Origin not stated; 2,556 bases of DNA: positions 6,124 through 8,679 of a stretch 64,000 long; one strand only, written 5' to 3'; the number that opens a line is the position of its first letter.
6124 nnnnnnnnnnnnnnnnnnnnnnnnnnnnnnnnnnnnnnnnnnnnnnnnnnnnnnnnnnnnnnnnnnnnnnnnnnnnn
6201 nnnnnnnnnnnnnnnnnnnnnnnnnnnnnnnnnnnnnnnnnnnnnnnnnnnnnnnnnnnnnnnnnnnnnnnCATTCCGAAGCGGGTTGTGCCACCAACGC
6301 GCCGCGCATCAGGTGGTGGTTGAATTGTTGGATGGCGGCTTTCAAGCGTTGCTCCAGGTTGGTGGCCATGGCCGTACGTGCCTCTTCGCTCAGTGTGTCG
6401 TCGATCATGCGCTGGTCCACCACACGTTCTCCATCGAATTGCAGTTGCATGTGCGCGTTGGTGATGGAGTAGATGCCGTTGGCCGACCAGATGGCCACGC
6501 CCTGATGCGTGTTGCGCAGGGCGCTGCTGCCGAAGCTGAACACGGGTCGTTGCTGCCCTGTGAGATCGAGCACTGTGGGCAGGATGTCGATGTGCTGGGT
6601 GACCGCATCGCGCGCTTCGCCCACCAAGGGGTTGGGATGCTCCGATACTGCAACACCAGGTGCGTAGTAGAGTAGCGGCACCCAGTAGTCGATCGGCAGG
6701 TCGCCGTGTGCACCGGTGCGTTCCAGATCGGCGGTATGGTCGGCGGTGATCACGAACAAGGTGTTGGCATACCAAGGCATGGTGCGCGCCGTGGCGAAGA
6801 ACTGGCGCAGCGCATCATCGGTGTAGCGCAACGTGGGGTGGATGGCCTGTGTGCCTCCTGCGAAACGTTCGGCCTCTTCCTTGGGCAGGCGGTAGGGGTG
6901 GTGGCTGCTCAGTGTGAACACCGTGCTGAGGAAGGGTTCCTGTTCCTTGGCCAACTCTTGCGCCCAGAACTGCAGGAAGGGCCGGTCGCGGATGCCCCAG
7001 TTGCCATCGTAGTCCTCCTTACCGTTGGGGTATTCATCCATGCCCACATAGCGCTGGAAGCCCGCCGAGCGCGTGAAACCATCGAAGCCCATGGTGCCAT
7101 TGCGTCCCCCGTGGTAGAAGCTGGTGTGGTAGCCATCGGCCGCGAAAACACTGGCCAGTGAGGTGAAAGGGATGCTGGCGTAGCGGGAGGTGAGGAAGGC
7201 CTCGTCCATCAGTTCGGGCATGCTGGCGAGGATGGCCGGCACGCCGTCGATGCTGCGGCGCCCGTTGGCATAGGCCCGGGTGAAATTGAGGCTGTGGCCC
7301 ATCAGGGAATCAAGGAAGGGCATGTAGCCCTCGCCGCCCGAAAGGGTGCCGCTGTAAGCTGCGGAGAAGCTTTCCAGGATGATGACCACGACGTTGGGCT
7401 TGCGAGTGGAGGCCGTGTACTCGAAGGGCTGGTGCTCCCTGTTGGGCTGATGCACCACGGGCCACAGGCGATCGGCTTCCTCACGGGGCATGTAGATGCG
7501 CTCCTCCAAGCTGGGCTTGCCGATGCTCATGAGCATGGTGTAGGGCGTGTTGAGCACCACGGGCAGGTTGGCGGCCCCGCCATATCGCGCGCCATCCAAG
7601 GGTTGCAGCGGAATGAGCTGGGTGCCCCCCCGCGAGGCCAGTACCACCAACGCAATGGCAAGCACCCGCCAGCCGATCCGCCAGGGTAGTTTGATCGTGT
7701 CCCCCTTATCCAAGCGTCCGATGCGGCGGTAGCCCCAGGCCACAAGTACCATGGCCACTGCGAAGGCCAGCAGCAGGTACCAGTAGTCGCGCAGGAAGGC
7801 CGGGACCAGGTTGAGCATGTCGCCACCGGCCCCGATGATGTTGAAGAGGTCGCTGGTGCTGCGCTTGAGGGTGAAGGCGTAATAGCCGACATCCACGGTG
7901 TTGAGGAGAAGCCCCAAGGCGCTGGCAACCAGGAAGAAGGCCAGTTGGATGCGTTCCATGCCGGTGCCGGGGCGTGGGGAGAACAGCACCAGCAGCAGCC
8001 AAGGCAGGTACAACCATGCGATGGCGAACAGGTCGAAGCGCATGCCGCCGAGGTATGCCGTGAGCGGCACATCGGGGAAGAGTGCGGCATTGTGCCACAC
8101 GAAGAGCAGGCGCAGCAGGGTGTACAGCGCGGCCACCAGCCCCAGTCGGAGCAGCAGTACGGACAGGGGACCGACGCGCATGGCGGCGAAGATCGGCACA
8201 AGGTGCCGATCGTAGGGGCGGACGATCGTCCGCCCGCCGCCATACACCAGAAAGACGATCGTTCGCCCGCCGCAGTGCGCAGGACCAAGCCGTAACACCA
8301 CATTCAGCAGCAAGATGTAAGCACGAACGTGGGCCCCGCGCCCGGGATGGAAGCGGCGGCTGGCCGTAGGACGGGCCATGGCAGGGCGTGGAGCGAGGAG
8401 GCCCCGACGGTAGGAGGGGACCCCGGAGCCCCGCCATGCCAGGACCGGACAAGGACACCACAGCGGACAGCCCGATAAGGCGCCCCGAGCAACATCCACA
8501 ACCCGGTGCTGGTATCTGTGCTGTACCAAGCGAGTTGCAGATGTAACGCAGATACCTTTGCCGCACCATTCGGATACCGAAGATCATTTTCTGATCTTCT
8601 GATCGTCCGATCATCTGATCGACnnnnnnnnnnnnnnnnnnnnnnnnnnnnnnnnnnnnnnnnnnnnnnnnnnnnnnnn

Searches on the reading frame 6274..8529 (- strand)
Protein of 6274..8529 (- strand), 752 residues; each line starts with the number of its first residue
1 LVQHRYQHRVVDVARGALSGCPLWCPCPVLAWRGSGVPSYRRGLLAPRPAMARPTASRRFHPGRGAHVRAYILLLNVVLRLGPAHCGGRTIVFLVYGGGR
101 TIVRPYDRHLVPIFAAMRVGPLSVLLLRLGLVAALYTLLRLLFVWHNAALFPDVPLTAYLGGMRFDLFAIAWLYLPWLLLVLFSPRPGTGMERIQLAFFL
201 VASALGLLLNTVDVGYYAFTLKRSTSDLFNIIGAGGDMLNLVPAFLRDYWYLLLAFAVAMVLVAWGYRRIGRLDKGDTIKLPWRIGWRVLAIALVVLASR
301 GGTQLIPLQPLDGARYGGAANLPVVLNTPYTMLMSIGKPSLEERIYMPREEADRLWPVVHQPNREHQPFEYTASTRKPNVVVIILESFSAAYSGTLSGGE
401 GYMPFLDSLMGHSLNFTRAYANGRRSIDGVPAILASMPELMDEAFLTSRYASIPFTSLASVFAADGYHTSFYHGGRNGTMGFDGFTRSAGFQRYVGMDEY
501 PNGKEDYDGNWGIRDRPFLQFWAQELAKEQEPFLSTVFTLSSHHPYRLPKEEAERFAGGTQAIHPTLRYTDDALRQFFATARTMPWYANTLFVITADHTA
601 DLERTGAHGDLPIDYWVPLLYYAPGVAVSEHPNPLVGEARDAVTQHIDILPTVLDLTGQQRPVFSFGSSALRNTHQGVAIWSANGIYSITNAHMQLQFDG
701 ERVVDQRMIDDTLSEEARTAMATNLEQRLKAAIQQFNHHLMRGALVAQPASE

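Call 65: search_protein_families(library=pfam, proteins=[window:6274-8529:-], max_evalue=0.0001)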
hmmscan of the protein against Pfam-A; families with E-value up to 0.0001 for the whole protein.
window:6274-8529:- (752 aa): 1 family
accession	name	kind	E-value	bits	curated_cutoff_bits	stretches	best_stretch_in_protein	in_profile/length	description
PF00884.28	Sulfatase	-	3.7e-41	141.8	25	1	378-658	1-300/301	Sulfatase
